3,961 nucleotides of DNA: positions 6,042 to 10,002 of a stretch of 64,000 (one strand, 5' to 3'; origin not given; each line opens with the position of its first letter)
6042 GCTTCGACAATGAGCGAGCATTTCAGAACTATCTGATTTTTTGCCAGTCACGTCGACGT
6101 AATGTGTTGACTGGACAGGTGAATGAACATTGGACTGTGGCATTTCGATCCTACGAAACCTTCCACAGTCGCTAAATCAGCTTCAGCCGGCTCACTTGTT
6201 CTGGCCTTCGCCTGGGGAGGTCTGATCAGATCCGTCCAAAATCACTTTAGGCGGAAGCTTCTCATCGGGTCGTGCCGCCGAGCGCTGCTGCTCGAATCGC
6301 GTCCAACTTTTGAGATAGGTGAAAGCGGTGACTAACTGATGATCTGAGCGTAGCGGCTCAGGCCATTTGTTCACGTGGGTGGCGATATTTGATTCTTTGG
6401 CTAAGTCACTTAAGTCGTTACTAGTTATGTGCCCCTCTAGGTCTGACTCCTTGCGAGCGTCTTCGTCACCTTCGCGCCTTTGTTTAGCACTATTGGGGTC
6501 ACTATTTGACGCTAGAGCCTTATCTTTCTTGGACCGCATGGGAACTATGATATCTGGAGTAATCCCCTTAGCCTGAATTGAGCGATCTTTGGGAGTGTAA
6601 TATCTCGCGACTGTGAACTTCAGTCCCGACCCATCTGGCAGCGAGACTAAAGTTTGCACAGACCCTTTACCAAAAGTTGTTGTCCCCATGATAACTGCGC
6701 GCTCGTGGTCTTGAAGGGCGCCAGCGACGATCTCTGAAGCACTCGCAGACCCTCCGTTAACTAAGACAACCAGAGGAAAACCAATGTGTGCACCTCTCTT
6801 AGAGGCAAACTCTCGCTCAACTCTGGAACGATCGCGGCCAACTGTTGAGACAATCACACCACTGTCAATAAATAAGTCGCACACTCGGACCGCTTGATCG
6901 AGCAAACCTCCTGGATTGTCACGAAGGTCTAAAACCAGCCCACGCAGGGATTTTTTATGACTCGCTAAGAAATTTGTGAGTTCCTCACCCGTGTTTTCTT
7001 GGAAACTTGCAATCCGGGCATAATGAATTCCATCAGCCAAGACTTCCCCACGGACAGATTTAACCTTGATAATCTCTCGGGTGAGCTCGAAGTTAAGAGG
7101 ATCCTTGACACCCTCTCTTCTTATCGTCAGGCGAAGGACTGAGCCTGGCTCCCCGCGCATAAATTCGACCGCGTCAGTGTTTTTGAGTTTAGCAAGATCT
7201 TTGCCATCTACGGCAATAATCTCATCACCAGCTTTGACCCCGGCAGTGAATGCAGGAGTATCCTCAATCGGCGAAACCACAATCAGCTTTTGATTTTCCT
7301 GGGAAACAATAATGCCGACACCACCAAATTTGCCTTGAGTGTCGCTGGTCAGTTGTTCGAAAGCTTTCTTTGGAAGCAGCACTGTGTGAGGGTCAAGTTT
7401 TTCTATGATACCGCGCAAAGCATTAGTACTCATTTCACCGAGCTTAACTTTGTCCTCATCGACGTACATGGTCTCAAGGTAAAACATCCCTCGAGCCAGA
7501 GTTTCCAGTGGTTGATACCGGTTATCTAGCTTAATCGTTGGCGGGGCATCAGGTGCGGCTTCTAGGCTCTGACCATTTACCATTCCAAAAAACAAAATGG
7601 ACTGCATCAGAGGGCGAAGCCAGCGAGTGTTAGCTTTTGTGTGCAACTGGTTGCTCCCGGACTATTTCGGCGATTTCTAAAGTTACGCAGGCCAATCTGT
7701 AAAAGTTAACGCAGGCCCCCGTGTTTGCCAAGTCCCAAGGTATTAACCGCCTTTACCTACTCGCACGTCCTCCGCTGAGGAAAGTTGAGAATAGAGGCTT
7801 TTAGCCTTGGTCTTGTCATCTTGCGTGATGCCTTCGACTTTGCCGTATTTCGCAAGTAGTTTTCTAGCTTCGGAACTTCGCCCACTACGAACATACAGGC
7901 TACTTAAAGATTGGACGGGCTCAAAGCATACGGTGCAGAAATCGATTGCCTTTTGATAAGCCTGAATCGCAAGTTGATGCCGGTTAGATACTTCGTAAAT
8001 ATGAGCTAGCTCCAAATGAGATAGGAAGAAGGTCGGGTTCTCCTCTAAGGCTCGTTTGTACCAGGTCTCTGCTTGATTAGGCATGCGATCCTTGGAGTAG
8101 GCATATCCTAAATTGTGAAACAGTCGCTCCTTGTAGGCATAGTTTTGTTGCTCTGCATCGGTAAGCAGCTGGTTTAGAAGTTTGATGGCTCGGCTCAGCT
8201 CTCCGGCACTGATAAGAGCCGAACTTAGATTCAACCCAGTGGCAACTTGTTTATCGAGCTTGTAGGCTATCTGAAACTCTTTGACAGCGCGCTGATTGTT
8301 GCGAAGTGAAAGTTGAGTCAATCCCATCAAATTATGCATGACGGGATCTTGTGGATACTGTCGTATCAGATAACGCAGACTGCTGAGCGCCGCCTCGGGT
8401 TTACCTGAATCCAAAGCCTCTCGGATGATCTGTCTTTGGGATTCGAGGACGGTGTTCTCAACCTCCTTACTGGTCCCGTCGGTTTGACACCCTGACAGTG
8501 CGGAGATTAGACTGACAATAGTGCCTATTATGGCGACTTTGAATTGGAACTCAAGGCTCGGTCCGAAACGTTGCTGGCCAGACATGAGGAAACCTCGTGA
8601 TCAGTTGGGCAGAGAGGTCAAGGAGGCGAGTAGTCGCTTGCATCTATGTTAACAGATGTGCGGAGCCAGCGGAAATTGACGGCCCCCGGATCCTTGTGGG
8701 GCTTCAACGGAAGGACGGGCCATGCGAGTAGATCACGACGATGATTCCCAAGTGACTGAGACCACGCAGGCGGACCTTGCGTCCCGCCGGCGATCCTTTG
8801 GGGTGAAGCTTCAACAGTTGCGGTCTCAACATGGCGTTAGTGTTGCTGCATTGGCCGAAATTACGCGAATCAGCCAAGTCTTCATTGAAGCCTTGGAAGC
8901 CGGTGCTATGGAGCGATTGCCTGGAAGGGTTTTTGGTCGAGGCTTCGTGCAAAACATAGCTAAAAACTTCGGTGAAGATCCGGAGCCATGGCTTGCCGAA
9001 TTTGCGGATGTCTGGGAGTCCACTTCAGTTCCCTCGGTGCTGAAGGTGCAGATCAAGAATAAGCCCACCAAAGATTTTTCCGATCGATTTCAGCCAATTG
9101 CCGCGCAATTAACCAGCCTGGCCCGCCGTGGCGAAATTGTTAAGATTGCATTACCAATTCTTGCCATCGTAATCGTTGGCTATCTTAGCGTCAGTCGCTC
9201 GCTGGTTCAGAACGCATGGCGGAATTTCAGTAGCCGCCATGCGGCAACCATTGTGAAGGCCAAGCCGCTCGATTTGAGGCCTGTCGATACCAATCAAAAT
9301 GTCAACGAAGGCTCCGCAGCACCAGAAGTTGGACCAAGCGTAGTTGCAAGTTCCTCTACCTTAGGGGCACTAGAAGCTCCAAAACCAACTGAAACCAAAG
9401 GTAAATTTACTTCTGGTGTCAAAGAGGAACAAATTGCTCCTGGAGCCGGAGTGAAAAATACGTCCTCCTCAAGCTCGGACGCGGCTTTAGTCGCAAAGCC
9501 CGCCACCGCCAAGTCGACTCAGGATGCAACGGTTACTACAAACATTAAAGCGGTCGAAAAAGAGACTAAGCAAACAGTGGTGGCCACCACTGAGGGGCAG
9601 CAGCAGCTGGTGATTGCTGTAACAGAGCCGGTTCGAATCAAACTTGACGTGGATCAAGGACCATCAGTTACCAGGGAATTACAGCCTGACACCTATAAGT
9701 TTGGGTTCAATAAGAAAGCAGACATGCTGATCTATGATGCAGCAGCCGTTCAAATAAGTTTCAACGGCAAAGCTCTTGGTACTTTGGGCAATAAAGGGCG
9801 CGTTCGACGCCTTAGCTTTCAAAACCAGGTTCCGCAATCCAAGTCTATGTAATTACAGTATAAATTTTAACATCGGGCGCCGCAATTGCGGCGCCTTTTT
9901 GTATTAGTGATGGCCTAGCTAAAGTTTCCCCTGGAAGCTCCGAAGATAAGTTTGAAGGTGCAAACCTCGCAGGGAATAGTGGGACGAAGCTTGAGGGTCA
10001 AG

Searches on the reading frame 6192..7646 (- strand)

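Call 57: search_protein_families(library=pfam, proteins=[window:6192-7646:-], max_evalue=0.00001)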
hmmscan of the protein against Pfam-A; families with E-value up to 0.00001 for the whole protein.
window:6192-7646:- (484 aa): 4 families
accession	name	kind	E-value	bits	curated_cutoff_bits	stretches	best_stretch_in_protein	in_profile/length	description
PF03572.23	Peptidase_S41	-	1.1e-56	191.4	24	1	208-368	3-165/165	Peptidase family S41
PF13180.12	PDZ_2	-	1.8e-11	44.6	27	1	108-185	1-77/80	PDZ domain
PF00595.29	PDZ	-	3.1e-10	40.7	23.2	1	106-175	8-80/81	PDZ domain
PF17820.7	PDZ_6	-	5.9e-10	39.2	27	1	122-177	1-54/54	PDZ domain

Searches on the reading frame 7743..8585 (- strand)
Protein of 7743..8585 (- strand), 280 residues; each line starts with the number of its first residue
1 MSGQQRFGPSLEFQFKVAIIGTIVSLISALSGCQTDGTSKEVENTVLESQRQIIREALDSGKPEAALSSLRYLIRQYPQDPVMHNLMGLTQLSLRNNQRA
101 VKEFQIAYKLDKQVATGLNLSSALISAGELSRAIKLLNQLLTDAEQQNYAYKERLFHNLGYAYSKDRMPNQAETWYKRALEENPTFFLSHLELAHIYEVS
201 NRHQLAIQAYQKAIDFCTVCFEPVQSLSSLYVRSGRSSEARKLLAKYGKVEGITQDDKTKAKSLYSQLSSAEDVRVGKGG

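Call 11: search_protein_families(library=pfam, proteins=[window:7743-8585:-], max_evalue=0.01)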
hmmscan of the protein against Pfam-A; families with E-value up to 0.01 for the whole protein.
window:7743-8585:- (280 aa): 18 families
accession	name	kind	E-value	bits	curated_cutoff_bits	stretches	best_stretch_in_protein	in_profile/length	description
PF07719.23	TPR_2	-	1.7e-15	56.2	27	1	155-185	3-33/34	Tetratricopeptide repeat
PF13432.12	TPR_16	-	7.4e-15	55.5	32.7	2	54-112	4-62/65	Tetratricopeptide repeat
PF00515.34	TPR_1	-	9.8e-14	50.9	27.8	2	156-186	4-34/34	Tetratricopeptide repeat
PF14559.12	TPR_19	-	2.1e-13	50.8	25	0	96-149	6-61/68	Tetratricopeptide repeat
PF13181.12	TPR_8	-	7.8e-13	47.9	25.7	1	154-185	2-33/34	Tetratricopeptide repeat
PF13428.12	TPR_14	-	1.1e-12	47.7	23.5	0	155-195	3-43/44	Tetratricopeptide repeat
PF13431.12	TPR_17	-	6.8e-10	38.9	24.4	1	176-208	2-34/34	Tetratricopeptide repeat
PF13176.12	TPR_7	-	2.5e-09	36.9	27.9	0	156-184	2-32/36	Tetratricopeptide repeat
PF13424.12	TPR_12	-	3.5e-08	33.9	30.1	1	114-181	2-73/77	Tetratricopeptide repeat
PF13414.12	TPR_11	-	2.1e-07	31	26.8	0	171-197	12-38/42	TPR repeat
PF13174.12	TPR_6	-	3.2e-06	27.8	26.3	0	61-79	14-32/33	Tetratricopeptide repeat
PF23914.1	TPR_CcmH_CycH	-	3.2e-06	27.5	42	1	69-151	38-124/158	Cytochrome c-type biogenesis protein H TPR domain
PF01535.26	PPR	-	0.00029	21.3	25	0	227-244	6-23/31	PPR repeat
PF16918.11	PknG_TPR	-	0.00029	20.2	27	1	44-107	91-154/340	Protein kinase G tetratricopeptide repeat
PF13374.12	TPR_10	-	0.00052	20.4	27.5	0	157-181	6-30/42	Tetratricopeptide repeat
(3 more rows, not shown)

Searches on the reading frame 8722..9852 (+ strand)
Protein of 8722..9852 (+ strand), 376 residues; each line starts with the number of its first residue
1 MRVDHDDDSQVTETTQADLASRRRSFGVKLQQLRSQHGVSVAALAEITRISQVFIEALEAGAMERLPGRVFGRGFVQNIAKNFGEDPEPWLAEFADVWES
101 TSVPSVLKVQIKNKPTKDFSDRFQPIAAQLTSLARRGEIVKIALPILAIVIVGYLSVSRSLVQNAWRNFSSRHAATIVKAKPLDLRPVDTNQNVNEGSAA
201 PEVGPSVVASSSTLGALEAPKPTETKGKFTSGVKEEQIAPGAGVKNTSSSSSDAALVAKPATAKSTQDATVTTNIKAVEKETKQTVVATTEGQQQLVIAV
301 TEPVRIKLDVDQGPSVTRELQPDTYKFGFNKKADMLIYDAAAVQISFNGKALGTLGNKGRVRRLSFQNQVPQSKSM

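Call 11: search_protein_families(library=pfam, proteins=[window:8722-9852:+], max_evalue=0.01)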
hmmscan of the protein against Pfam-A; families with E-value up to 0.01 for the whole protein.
window:8722-9852:+ (376 aa): 4 families
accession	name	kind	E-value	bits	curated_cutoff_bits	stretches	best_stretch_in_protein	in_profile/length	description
PF13413.12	HTH_25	-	7.8e-15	54.9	24.6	1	30-89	2-61/62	Helix-turn-helix domain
PF12844.13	HTH_19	-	3.5e-05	24.1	30.2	1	29-91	3-58/64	Helix-turn-helix domain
PF13560.12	HTH_31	-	5.7e-05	23.8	27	1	26-64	2-40/64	Helix-turn-helix domain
PF13464.11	RodZ_C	-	0.0018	18.6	23.9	1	304-365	8-72/72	RodZ C-terminal domain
